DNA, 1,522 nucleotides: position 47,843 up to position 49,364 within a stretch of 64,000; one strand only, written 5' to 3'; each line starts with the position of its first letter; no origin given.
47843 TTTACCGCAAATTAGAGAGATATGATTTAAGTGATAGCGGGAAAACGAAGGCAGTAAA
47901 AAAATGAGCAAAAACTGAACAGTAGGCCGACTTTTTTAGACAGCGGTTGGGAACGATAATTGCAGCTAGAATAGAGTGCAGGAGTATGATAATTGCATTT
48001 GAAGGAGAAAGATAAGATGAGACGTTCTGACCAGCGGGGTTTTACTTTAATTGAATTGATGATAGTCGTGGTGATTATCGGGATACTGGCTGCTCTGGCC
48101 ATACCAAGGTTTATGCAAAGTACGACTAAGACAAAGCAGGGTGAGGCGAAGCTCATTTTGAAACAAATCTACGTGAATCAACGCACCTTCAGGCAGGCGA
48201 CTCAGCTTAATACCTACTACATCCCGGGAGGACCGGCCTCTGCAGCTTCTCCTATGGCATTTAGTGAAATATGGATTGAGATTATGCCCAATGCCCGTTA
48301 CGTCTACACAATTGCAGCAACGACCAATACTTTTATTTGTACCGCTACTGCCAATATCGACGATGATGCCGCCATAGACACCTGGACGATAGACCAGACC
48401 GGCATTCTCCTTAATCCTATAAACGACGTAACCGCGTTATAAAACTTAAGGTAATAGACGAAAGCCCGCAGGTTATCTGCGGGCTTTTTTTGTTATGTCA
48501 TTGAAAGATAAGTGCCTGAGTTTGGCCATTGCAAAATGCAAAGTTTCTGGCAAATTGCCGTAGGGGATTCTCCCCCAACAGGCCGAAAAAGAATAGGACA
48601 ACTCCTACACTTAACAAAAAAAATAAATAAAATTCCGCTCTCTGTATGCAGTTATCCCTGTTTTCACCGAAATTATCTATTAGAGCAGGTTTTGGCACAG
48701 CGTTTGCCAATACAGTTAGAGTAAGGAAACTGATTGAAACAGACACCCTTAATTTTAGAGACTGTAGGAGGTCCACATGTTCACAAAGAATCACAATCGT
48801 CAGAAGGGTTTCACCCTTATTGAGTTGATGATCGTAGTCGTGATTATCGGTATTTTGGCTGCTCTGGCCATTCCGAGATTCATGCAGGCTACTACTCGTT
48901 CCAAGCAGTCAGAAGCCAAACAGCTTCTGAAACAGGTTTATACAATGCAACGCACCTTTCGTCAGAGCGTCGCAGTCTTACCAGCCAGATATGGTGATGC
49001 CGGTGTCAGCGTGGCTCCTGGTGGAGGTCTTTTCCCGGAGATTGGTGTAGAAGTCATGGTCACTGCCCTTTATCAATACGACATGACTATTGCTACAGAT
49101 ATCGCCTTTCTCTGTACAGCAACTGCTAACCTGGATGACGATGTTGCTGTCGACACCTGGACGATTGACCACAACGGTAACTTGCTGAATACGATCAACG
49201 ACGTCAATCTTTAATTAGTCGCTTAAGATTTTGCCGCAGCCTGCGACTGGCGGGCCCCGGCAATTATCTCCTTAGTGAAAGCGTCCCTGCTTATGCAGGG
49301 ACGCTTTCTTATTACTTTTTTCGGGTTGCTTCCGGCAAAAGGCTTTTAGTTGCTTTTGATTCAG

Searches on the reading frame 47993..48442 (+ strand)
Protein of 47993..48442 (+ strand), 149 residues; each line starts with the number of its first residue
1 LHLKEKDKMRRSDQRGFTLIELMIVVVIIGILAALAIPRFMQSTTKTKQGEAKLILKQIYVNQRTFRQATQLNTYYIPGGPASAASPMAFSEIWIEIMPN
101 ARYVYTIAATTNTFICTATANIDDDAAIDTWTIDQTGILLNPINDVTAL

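Call 3: search_protein_families(library=pfam, proteins=[window:47993-48442:+], max_evalue=0.1)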
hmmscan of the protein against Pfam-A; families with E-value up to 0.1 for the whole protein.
window:47993-48442:+ (149 aa): 1 family
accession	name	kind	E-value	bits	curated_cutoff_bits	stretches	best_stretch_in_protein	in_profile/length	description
PF07963.17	N_methyl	-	6.1e-11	41.9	21.2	1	11-36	1-26/27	Prokaryotic N-terminal methylation motif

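Call 4: search_protein_families(library=ncbifam, proteins=[window:47993-48442:+], max_evalue=0.1)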
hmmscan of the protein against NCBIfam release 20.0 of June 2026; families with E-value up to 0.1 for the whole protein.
window:47993-48442:+ (149 aa): 16 families
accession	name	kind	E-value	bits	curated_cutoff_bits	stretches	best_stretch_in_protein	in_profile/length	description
NF041775.1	typeIV_PilA_Myxo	equivalog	2.3e-19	70.2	400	1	14-67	10-63/214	type IV pilin protein PilA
TIGR01710.1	typeII_sec_gspG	equivalog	4.5e-11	42.9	88.85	1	15-64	1-50/134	type II secretion system major pseudopilin GspG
TIGR02532.1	IV_pilin_GFxxxE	domain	7.2e-10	38.3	16.3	1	14-37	1-24/24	prepilin-type N-terminal cleavage/methylation domain-containing protein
TIGR01708.2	typeII_sec_gspH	equivalog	1.5e-09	38.1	80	1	14-56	1-44/169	type II secretion system minor pseudopilin GspH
NF007862.0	PRK10574.1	equivalog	1e-08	35.4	138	1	13-46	3-36/145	prepilin peptidase-dependent pilin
NF040999.1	pilin_ComGC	equivalog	7.5e-08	32.5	75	1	15-53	2-40/84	competence type IV pilus major pilin ComGC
NF041013.1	T4P_ComGE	equivalog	1.6e-06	28.1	49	1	14-59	3-48/83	competence type IV pilus minor pilin ComGE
TIGR02596.1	TIGR02596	subfamily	4.2e-05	23.7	70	1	17-45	1-29/196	Verru_Chthon cassette protein D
NF007800.0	PRK10506.1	equivalog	0.00011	22.1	158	1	11-44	5-38/163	prepilin peptidase-dependent protein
NF040982.1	ComGD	equivalog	0.0014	19.1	70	1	14-56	1-40/139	competence type IV pilus minor pilin ComGD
NF007848.0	PRK10557.1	equivalog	0.005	16.2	120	1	9-70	5-65/192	prepilin peptidase-dependent protein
TIGR02523.1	type_IV_pilV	equivalog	0.015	15.8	52.2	1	14-38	1-27/139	type IV pilus modification protein PilV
NF041002.1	pilin_ComGF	equivalog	0.018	15.2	80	1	14-50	1-36/139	competence type IV pilus minor pilin ComGF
TIGR01711.1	gspJ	equivalog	0.057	13.2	64.85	1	15-49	1-34/192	type II secretion system minor pseudopilin GspJ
TIGR01707.1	gspI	equivalog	0.078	13.5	44.35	0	16-49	1-33/101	type II secretion system minor pseudopilin GspI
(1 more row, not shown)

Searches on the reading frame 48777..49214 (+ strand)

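Call 3: search_protein_families(library=pfam, proteins=[window:48777-49214:+], max_evalue=0.1)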
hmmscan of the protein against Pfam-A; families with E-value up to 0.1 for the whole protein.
window:48777-49214:+ (145 aa): 2 families
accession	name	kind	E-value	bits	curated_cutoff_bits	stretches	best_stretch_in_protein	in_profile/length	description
PF07963.17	N_methyl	-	3.6e-11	42.6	21.2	1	7-31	2-26/27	Prokaryotic N-terminal methylation motif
PF14245.11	Pilin_PilA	-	0.0048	17.6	28.5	1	40-63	3-26/136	Type IV pilin PilA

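Call 4: search_protein_families(library=ncbifam, proteins=[window:48777-49214:+], max_evalue=0.1)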
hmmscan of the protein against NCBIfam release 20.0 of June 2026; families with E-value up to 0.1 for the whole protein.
window:48777-49214:+ (145 aa): 23 families
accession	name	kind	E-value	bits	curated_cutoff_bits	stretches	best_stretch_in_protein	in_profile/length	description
NF041775.1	typeIV_PilA_Myxo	equivalog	2.7e-22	79.8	400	1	6-61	7-62/214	type IV pilin protein PilA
TIGR01710.1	typeII_sec_gspG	equivalog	1.7e-12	47.6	88.85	1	10-70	1-61/134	type II secretion system major pseudopilin GspG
TIGR01708.2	typeII_sec_gspH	equivalog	1.1e-10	41.7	80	1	9-58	1-51/169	type II secretion system minor pseudopilin GspH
TIGR02532.1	IV_pilin_GFxxxE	domain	1.4e-09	37.3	16.3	1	9-32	1-24/24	prepilin-type N-terminal cleavage/methylation domain-containing protein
NF007862.0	PRK10574.1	equivalog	7e-09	36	138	1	7-37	2-32/145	prepilin peptidase-dependent pilin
NF040999.1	pilin_ComGC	equivalog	3.2e-08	33.7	75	1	9-56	1-48/84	competence type IV pilus major pilin ComGC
NF041013.1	T4P_ComGE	equivalog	6.4e-08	32.6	49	1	8-58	2-52/83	competence type IV pilus minor pilin ComGE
NF007800.0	PRK10506.1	equivalog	5.6e-06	26.3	158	1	4-58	3-58/163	prepilin peptidase-dependent protein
TIGR02596.1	TIGR02596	subfamily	9.3e-06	25.9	70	1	12-54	1-44/196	Verru_Chthon cassette protein D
NF040982.1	ComGD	equivalog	7.7e-05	23.1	70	1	9-59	1-52/139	competence type IV pilus minor pilin ComGD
NF007848.0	PRK10557.1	equivalog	0.001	18.4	120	1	5-61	6-61/192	prepilin peptidase-dependent protein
TIGR02523.1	type_IV_pilV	equivalog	0.0072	16.8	52.2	1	9-45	1-40/139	type IV pilus modification protein PilV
TIGR01711.1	gspJ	equivalog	0.008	16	64.85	1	10-65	1-61/192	type II secretion system minor pseudopilin GspJ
NF041002.1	pilin_ComGF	equivalog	0.013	15.8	80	1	9-48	1-39/139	competence type IV pilus minor pilin ComGF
NF006453.0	PRK08808.1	equivalog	0.018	14.1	295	1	6-48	3-45/211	type II secretion system protein J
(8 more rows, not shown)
